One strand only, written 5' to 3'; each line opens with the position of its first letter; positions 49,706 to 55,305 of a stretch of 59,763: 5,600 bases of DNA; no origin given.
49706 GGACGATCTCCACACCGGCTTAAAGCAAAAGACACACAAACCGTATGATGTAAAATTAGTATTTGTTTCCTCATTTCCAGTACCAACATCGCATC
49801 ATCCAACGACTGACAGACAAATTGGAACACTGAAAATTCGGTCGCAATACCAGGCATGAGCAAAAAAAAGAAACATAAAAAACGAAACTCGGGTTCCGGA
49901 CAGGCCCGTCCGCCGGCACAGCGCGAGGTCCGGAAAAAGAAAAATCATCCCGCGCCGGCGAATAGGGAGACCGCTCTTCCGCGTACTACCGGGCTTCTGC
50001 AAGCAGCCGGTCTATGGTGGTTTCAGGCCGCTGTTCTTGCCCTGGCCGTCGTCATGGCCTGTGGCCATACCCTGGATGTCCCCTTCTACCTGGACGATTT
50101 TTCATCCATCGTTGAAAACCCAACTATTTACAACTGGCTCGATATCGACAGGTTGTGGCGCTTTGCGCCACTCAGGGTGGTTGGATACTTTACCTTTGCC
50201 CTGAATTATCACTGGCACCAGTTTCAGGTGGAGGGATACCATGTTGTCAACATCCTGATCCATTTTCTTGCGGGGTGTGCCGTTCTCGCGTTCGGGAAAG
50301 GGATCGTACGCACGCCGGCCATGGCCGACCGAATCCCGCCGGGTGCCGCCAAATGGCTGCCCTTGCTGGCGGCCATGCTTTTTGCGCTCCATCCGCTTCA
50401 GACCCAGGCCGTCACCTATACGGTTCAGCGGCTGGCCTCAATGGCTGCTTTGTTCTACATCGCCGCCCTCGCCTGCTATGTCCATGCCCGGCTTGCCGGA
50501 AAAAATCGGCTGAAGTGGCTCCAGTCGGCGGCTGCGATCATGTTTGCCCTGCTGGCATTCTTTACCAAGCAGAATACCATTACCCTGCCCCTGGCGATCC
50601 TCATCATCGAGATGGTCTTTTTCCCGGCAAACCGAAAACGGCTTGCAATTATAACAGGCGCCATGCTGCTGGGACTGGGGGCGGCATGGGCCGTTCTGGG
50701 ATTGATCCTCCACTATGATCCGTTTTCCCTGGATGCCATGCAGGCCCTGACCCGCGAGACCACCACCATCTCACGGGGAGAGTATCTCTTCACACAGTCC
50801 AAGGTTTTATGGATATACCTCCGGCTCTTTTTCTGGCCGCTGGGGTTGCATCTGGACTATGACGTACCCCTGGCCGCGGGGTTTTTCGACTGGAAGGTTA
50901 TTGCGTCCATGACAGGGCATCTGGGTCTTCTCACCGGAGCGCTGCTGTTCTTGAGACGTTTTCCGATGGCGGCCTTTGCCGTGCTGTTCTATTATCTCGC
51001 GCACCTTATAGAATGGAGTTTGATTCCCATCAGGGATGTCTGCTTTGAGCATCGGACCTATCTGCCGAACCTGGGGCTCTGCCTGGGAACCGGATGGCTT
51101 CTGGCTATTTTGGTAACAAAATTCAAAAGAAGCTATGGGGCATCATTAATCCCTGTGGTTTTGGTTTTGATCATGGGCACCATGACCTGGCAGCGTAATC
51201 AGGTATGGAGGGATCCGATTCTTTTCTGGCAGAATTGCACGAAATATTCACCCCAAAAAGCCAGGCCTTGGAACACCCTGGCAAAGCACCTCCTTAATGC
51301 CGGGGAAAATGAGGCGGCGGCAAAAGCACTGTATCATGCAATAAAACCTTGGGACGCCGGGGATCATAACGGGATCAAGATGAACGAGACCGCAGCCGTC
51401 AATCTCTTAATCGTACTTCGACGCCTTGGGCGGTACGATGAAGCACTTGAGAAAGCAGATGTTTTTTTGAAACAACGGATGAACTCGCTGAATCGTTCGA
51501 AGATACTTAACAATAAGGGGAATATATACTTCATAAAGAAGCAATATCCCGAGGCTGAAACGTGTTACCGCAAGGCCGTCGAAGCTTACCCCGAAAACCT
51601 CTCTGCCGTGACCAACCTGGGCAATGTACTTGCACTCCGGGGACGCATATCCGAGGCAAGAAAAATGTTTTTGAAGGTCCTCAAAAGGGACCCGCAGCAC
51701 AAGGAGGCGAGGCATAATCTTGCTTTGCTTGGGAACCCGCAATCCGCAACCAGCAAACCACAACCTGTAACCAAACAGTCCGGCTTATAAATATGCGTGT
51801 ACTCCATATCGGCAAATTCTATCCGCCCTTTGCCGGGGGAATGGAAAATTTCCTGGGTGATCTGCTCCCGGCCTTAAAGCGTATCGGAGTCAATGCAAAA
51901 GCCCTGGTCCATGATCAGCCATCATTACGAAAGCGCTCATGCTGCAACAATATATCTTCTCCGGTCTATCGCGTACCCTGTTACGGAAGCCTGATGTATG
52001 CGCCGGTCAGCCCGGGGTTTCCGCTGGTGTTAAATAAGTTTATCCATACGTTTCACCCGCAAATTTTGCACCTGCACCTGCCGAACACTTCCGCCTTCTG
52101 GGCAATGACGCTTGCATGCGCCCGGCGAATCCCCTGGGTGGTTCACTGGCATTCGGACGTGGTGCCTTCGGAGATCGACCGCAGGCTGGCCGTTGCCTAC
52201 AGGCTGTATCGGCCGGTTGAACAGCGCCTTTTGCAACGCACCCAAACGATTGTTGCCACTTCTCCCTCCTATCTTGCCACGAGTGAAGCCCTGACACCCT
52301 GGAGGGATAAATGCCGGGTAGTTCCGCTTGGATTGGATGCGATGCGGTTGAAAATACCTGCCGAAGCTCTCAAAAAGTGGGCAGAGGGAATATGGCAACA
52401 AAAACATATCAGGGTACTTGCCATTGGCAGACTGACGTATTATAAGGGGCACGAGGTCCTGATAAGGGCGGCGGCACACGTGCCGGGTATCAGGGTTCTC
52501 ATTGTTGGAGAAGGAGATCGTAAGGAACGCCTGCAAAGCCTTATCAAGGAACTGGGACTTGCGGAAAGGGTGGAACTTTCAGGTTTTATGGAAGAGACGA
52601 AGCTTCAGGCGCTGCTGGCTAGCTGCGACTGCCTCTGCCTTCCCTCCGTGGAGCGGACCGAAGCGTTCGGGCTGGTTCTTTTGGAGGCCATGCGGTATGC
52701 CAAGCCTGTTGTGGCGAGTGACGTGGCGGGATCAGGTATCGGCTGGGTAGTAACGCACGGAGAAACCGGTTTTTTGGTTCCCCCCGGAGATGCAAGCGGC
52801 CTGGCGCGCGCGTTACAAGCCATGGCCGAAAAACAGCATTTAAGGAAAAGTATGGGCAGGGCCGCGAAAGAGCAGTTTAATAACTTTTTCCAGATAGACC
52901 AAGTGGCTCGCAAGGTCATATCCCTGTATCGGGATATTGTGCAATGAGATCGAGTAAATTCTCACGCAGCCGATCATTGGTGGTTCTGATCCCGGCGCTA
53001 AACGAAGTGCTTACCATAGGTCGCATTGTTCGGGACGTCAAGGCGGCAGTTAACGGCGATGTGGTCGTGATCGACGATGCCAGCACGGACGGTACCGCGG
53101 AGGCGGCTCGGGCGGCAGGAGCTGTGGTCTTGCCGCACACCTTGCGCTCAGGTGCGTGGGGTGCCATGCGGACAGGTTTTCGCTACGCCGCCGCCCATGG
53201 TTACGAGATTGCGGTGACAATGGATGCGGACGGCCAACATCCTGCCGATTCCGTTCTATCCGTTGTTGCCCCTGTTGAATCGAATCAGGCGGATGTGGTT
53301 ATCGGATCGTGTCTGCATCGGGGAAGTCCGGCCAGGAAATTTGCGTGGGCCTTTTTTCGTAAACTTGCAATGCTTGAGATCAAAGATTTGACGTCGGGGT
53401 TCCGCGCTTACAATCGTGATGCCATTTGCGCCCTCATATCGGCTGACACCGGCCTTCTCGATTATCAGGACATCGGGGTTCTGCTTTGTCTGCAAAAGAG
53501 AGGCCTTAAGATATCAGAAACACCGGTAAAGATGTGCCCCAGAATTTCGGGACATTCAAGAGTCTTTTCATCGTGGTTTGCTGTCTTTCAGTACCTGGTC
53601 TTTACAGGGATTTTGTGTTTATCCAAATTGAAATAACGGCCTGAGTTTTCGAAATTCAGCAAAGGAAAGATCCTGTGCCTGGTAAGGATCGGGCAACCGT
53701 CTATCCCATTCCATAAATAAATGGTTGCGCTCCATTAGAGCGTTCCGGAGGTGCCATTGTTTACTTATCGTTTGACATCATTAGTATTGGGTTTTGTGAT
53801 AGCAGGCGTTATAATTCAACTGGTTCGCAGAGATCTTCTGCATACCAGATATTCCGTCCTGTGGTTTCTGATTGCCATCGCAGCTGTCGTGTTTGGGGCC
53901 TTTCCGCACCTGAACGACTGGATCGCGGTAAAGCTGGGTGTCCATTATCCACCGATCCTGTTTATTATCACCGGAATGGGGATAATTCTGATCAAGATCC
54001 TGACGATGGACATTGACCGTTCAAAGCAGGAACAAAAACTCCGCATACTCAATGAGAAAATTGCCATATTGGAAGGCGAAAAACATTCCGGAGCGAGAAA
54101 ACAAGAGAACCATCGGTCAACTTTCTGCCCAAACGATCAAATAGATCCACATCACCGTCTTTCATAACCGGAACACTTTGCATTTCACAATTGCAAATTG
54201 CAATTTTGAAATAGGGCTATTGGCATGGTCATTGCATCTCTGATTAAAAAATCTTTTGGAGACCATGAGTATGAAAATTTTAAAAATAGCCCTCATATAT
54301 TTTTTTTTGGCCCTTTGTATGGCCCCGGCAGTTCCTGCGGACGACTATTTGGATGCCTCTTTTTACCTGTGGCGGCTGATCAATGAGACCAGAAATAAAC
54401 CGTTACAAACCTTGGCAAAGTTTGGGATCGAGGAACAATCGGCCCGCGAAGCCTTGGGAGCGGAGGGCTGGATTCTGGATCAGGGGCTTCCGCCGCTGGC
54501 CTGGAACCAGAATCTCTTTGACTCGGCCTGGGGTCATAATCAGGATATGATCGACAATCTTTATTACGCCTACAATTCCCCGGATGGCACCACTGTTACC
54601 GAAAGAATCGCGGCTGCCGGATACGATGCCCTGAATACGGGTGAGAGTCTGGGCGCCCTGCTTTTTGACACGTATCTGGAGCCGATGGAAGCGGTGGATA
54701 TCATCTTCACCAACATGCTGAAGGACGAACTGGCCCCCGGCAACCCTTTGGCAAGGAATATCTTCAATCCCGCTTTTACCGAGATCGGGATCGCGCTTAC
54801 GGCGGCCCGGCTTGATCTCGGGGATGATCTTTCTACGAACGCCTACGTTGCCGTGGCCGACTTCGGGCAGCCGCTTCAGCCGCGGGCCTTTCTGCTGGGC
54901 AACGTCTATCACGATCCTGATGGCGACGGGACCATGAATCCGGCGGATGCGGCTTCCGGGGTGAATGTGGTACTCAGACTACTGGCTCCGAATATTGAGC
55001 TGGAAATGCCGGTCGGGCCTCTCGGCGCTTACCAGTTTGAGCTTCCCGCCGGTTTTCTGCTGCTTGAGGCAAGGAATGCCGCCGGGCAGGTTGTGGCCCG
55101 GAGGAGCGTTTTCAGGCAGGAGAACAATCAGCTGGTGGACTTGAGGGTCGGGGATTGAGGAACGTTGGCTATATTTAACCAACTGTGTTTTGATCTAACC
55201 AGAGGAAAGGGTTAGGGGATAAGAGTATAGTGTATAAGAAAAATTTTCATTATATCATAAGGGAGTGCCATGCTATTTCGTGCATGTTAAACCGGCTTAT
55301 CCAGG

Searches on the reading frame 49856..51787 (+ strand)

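Call 9: search_protein_families(library=pfam, proteins=[window:49856-51787:+], max_evalue=0.001)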
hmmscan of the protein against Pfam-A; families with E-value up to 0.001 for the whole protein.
window:49856-51787:+ (644 aa): 14 families
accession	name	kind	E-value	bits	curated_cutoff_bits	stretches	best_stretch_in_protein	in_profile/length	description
PF00515.34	TPR_1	-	1.6e-17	63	27.8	1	549-581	2-34/34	Tetratricopeptide repeat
PF07719.23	TPR_2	-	2.9e-17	61.7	27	1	549-581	2-34/34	Tetratricopeptide repeat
PF13431.12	TPR_17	-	4.7e-14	51.8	24.4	1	570-602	1-33/34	Tetratricopeptide repeat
PF13424.12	TPR_12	-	4.5e-13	49.6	30.1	1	549-612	4-75/77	Tetratricopeptide repeat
PF13181.12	TPR_8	-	1.1e-12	47.4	25.7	1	549-581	2-34/34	Tetratricopeptide repeat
PF13428.12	TPR_14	-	2.1e-12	46.9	23.5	0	587-624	6-43/44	Tetratricopeptide repeat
PF13374.12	TPR_10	-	1.8e-10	40.9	27.5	0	583-610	3-30/42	Tetratricopeptide repeat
PF14559.12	TPR_19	-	3.9e-10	40.3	25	1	561-619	4-62/68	Tetratricopeptide repeat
PF13432.12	TPR_16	-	1.7e-09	38.4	32.7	1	563-614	12-63/65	Tetratricopeptide repeat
PF13414.12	TPR_11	-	2.1e-09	37.4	26.8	1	555-592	1-38/42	TPR repeat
PF09976.15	TPR_21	-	2.9e-06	27.6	25.5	1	475-582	82-180/193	Tetratricopeptide repeat-like domain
PF14561.12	TPR_20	-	6.6e-06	26.8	25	0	572-619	12-61/90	Tetratricopeptide repeat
PF13176.12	TPR_7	-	0.00014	22.1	27.9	0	586-617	3-36/36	Tetratricopeptide repeat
PF13174.12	TPR_6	-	0.00073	20.5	26.3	0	587-614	5-32/33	Tetratricopeptide repeat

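Call 87: search_protein_families(library=ncbifam, proteins=[window:49856-51787:+], max_evalue=0.00001)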
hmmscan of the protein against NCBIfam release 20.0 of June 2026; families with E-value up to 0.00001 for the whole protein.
window:49856-51787:+ (644 aa): 8 families
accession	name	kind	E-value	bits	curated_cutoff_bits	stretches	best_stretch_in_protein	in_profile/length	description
TIGR02917.1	PEP_TPR_lipo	equivalog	7e-13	47.4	312.2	1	462-630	390-547/899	XrtA/PEP-CTERM system TPR-repeat protein PrsT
NF033920.0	C39_PA2778_fam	equivalog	1.1e-10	41.4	150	1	562-634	170-242/255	PA2778 family cysteine peptidase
TIGR02521.1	type_IV_pilW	equivalog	6.8e-09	35.6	154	1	474-625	36-178/234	type IV pilus biogenesis/stability protein PilW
NF047507.1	TPR_BatC_Lepto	exception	7.8e-09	35.3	175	0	523-588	70-136/214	TPR repeat-containing protein BatC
NF040959.1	MamA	equivalog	1.1e-07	31.5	200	1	471-625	39-182/204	magnetosome protein MamA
TIGR02795.1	tol_pal_ybgF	equivalog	1.9e-06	28.5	90.1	1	524-620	15-114/119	tol-pal system protein YbgF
NF002725.1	PRK02603.1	equivalog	3.4e-06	27.2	143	1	525-601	49-125/173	photosystem I assembly protein Ycf3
NF033758.1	gliding_GltE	equivalog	6.9e-06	25.3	225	0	563-627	67-131/411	adventurous gliding motility TPR repeat lipoprotein GltE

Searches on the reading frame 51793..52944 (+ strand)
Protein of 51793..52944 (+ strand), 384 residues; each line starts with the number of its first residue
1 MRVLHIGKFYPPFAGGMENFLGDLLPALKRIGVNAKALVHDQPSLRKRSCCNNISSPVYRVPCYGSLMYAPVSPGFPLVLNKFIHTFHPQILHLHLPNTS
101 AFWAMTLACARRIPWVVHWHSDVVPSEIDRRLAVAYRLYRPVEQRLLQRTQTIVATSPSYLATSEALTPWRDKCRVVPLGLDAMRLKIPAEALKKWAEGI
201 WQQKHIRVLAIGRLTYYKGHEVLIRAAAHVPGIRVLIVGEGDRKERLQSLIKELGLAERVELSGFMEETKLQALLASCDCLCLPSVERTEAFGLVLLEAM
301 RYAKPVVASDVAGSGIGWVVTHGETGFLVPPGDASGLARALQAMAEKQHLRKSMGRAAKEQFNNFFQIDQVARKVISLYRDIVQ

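Call 9: search_protein_families(library=pfam, proteins=[window:51793-52944:+], max_evalue=0.001)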
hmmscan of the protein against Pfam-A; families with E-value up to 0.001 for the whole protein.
window:51793-52944:+ (384 aa): 5 families
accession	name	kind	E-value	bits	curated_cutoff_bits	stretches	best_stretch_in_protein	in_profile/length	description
PF00534.26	Glycos_transf_1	-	4.8e-40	137.3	26.4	1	202-360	12-171/172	Glycosyl transferases group 1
PF13692.12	Glyco_trans_1_4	-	2.7e-34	118.9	27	1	207-345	3-140/142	Glycosyl transferases group 1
PF13579.12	Glyco_trans_4_4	-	1.1e-21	78.3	29.7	1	15-180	1-158/158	Glycosyl transferase 4-like domain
PF13439.12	Glyco_transf_4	-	5.3e-17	62.8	28.5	1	15-183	2-168/170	Glycosyltransferase Family 4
PF20706.3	GT4-conflict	-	2.9e-08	33.5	26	1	198-315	193-317/385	Family 4 Glycosyltransferase in conflict systems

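Call 87: search_protein_families(library=ncbifam, proteins=[window:51793-52944:+], max_evalue=0.00001)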
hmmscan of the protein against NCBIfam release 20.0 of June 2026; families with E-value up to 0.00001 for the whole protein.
window:51793-52944:+ (384 aa): 35 families (the best 25 are shown)
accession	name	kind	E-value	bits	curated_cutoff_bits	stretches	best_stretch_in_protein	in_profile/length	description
NF041876.1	EPS_EpsE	equivalog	5.6e-31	108.2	400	1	170-374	184-388/389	exopolysaccharide biosynthesis GT4 family glycosyltransferase EpsE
TIGR03088.1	stp2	hypoth_equivalog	1.6e-29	103.1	409.05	1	80-381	73-372/374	TIGR03088 family PEP-CTERM/XrtA system glycosyltransferase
TIGR04063.1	stp3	hypoth_equivalog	1.8e-29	102.8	442.05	1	80-367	84-380/397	TIGR04063 family PEP-CTERM/XrtA system glycosyltransferase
TIGR03449.1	mycothiol_MshA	equivalog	2.5e-26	92.5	462.5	1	143-383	158-404/406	D-inositol-3-phosphate glycosyltransferase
TIGR02149.1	glgA_Coryne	subfamily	6.3e-25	88.1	302.4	1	111-383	105-391/391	glycogen synthase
TIGR03999.1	thiol_BshA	equivalog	4.4e-24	85.1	273.7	1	234-383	231-374/375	N-acetyl-alpha-D-glucosaminyl L-malate synthase BshA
NF053787.1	GlcN_PG_synth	equivalog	5.8e-22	78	480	1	1-383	1-360/361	N-acetylglucosaminyl phosphatidylglycerol synthase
NF050063.1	ProtGlycPglJ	equivalog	1.8e-21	76.8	500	1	194-377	183-361/363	N-acetylgalactosamine-N,N'-diacetylbacillosaminyl-diphospho-undecaprenol 4-alpha-N-acetylgalactosaminyltransferase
NF047684.1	TeichurnBiosyTuaC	equivalog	3.3e-21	75.6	550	1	86-383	106-390/391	teichuronic acid biosynthesis protein TuaC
TIGR04005.1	wcaL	equivalog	1.8e-20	73.2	537.6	1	137-380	162-404/406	colanic acid biosynthesis glycosyltransferase WcaL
NF038295.1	EPS_HpsP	equivalog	5.7e-18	65.1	550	1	91-383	95-388/388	hormogonium polysaccharide biosynthesis glycosyltransferase HpsP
NF041010.1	glycosy_Agl16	equivalog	1.6e-16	60.1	575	1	135-381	119-350/352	glycosylation protein Agl16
TIGR04047.1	MSMEG_0565_glyc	hypoth_equivalog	2.8e-16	59.6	259.85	1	144-380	133-372/373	MSMEG_0565 family glycosyltransferase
NF046085.1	XrtY_assoc_Gly1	equivalog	7.5e-15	54.7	400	1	91-383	101-385/387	XrtY-associated glycosyltransferase XYAG1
NF038229.1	Glyco4_Geo_Pelo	equivalog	2.5e-14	53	400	1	82-383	49-337/338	GPMC system family 4 glycosyltransferase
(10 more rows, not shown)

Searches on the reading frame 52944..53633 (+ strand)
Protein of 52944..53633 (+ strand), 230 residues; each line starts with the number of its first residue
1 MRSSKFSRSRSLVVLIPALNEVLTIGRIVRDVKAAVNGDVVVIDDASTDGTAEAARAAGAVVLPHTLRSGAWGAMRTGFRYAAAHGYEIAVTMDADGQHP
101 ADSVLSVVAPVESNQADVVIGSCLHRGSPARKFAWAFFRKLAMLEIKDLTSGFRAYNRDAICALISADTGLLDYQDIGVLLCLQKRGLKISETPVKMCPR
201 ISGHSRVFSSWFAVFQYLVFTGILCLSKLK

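Call 10: search_protein_families(library=pfam, proteins=[window:52944-53633:+], max_evalue=0.001)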
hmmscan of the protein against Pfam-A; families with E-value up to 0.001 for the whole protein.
window:52944-53633:+ (230 aa): 1 family
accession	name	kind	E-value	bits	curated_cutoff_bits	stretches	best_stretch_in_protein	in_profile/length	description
PF00535.33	Glycos_transf_2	-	1.2e-19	71.3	23.3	1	14-136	2-128/168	Glycosyl transferase family 2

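Call 87: search_protein_families(library=ncbifam, proteins=[window:52944-53633:+], max_evalue=0.00001)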
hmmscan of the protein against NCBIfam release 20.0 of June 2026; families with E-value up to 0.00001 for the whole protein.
window:52944-53633:+ (230 aa): 8 families
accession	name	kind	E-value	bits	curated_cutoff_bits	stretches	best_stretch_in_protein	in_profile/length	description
NF058614.1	PPMAGASynPpgS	equivalog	1.9e-23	83.1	370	1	14-164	4-165/226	polyprenyl-phospho-N-acetylgalactosaminyl synthase PpgS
TIGR04182.1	glyco_TIGR04182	equivalog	5.8e-21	75.1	325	1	13-203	3-196/293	S-layer glycoprotein N-glycosyltransferase AglJ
NF041391.1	DPhHxTase_Halo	equivalog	2.9e-13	49.3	375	1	18-200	3-186/213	dolichyl-phosphate hexose transferase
NF010496.0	PRK13915.1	equivalog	4.9e-11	42.3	262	1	8-65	29-91/307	glucosyl-3-phosphoglycerate synthase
TIGR03469.1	HpnB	hypoth_equivalog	2.4e-08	33.4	379.25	1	11-119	45-168/386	hopene-associated glycosyltransferase HpnB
TIGR04283.1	glyco_like_mftF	equivalog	2.1e-06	27.5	182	1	13-84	2-73/221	TIGR04283 family arsenosugar biosynthesis glycosyltransferase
NF041865.1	EpsU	equivalog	2.7e-06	26.6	700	1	9-104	38-140/394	exopolysaccharide biosynthesis GT2 family glycosyltransferase EpsU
NF047588.1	GlcsyltransPgfSStrep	equivalog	7.7e-06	25.3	500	0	12-167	3-170/308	glycosyltransferase PgfS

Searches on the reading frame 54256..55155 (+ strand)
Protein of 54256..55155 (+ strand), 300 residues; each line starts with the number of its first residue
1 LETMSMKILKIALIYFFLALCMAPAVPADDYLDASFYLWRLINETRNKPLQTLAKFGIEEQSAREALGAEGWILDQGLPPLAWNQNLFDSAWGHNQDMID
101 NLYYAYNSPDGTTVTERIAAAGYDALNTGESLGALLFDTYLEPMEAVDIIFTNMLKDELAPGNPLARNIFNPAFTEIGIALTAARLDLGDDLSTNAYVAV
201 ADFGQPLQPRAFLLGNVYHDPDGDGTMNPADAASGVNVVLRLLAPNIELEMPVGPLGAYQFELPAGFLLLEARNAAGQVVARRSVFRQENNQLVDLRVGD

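Call 10: search_protein_families(library=pfam, proteins=[window:54256-55155:+], max_evalue=0.001)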
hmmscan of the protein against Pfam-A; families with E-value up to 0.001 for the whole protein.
window:54256-55155:+ (300 aa): 1 family
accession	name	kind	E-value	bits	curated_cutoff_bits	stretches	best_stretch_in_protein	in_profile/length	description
PF00188.32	CAP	-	6e-08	34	21.1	1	42-181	4-102/117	Cysteine-rich secretory protein family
